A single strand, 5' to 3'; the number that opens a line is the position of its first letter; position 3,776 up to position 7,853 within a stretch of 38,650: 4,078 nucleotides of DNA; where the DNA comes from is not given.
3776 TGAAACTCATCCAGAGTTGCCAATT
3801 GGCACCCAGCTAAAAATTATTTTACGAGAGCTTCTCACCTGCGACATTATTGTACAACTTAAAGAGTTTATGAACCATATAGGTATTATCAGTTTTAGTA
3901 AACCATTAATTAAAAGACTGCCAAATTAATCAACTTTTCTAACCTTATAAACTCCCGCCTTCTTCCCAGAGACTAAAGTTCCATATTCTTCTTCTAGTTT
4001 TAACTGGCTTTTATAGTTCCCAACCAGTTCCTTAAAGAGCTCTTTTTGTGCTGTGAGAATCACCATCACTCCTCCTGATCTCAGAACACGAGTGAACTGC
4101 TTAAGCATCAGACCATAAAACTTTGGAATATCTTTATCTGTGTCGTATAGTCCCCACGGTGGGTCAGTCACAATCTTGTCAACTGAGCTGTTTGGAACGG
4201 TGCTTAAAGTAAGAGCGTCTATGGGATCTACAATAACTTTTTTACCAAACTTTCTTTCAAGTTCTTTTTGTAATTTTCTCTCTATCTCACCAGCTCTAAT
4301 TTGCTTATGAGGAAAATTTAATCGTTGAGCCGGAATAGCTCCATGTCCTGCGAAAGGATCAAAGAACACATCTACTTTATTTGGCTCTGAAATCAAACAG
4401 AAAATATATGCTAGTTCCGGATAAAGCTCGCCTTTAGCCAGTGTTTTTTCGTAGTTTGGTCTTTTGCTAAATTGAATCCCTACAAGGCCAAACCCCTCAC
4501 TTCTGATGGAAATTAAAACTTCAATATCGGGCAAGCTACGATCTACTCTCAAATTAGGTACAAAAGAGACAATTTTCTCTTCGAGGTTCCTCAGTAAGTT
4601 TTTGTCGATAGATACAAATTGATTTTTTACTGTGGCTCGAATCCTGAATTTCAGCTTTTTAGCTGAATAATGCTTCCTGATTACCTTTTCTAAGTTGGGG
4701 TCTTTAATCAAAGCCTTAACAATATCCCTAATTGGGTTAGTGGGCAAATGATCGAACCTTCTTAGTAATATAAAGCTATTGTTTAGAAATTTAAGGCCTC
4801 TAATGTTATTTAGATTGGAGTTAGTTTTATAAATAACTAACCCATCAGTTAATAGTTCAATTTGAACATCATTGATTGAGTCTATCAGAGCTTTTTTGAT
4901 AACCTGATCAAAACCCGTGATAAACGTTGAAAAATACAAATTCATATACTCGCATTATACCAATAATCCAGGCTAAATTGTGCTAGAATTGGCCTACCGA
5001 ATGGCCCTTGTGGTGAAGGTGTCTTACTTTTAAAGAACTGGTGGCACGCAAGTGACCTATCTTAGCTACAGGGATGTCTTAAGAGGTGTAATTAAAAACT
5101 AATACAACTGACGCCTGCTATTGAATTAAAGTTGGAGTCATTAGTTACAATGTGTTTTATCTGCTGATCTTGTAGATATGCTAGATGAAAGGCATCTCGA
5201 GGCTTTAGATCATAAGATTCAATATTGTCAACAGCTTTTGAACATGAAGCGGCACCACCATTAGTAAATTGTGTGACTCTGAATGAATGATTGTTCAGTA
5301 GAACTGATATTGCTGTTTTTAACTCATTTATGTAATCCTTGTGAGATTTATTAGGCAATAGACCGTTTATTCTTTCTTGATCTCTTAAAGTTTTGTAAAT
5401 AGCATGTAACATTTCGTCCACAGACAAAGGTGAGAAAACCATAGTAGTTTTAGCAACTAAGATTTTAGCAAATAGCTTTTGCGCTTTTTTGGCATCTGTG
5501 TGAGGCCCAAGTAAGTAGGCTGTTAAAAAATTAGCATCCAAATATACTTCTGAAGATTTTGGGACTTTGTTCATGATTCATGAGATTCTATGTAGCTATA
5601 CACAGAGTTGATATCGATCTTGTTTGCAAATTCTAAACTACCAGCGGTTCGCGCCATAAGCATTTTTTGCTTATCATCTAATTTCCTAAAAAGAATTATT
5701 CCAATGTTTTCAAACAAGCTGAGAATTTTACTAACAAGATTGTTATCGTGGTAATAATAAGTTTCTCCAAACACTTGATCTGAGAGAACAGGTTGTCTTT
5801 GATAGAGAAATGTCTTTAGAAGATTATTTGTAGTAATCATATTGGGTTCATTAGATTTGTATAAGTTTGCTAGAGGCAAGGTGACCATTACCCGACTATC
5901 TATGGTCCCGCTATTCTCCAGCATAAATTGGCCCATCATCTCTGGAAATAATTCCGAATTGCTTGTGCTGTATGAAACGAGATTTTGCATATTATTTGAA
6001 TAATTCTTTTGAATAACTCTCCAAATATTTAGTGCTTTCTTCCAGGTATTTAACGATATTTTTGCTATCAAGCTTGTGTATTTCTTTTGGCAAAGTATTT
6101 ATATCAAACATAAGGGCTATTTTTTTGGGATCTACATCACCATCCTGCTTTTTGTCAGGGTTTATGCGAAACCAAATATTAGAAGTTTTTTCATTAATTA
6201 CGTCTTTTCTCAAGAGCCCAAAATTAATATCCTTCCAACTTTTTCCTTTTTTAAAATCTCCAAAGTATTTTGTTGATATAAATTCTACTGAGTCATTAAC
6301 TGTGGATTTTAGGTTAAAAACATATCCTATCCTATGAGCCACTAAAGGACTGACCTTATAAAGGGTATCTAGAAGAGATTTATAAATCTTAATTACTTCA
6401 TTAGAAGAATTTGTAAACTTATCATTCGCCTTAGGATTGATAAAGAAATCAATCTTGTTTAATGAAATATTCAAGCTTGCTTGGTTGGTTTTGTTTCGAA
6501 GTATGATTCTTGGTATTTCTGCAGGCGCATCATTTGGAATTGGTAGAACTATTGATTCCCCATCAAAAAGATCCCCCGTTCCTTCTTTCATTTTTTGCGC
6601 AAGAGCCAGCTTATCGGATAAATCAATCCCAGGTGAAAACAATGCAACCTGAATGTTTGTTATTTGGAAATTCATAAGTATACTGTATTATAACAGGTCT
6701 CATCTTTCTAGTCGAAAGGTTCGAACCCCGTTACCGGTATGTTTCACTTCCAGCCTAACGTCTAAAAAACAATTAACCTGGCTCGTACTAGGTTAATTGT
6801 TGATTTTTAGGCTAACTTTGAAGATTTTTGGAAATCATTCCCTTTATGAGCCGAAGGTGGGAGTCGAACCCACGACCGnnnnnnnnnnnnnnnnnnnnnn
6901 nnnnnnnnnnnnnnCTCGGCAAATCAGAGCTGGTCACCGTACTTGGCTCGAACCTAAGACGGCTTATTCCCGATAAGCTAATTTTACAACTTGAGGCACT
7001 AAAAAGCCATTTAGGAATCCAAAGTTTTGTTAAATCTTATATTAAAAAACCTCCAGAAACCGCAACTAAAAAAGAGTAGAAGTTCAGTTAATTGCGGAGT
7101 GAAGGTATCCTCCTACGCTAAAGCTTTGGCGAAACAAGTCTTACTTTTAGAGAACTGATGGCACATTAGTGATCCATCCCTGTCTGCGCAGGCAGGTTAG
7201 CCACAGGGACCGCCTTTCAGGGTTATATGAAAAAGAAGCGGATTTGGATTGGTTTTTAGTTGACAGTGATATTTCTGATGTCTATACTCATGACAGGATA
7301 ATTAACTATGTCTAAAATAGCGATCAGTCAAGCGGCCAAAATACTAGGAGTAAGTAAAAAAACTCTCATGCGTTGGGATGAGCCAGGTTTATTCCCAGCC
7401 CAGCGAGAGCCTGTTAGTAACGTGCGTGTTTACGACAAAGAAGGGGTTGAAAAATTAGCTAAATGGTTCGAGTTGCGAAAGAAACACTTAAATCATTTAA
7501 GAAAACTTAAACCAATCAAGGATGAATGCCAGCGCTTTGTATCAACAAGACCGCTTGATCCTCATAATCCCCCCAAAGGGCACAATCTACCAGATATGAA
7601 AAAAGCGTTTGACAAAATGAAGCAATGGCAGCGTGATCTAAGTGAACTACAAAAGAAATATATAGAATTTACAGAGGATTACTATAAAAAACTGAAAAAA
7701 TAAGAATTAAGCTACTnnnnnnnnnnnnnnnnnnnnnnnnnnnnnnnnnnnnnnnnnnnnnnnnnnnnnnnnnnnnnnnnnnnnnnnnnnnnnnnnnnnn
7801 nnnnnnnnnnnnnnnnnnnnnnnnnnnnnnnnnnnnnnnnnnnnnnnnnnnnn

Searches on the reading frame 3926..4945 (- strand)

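Call 96: search_protein_families(library=pfam, proteins=[window:3926-4945:-], max_evalue=0.001)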
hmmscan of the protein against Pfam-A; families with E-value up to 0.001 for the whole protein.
window:3926-4945:- (339 aa): 1 family
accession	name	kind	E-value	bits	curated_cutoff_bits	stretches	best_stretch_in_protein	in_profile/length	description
PF01170.24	UPF0020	-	1.2e-15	58.2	22.3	1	234-314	102-182/197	RMKL-like, methyltransferase domain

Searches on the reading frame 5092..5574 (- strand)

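Call 96: search_protein_families(library=pfam, proteins=[window:5092-5574:-], max_evalue=0.001)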
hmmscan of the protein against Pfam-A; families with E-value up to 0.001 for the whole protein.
window:5092-5574:- (160 aa): 1 family
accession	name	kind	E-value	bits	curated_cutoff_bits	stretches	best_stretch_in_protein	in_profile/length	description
PF01850.27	PIN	-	2.8e-11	44.5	23.6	1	10-154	1-119/120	PIN domain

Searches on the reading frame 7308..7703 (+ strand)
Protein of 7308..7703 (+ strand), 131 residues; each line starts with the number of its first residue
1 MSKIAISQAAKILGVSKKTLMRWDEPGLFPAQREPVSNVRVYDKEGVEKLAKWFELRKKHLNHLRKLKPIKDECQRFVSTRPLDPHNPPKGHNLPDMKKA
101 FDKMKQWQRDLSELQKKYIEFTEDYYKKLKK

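Call 8: search_protein_families(library=pfam, proteins=[window:7308-7703:+], max_evalue=0.01)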
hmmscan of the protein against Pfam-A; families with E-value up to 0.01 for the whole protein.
window:7308-7703:+ (131 aa): 4 families
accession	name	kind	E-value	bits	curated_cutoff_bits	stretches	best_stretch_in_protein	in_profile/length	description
PF13411.12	MerR_1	-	8.2e-09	35.9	21.6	1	6-60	3-56/69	MerR HTH family regulatory protein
PF00376.29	MerR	-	1.8e-08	34.5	28.2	1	6-42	2-38/38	MerR family regulatory protein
PF12728.13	HTH_17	-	0.00011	22.8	27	1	6-49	4-45/51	Helix-turn-helix domain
PF13551.12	HTH_29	-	0.0024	18.4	28.1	0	6-23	15-32/64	Winged helix-turn helix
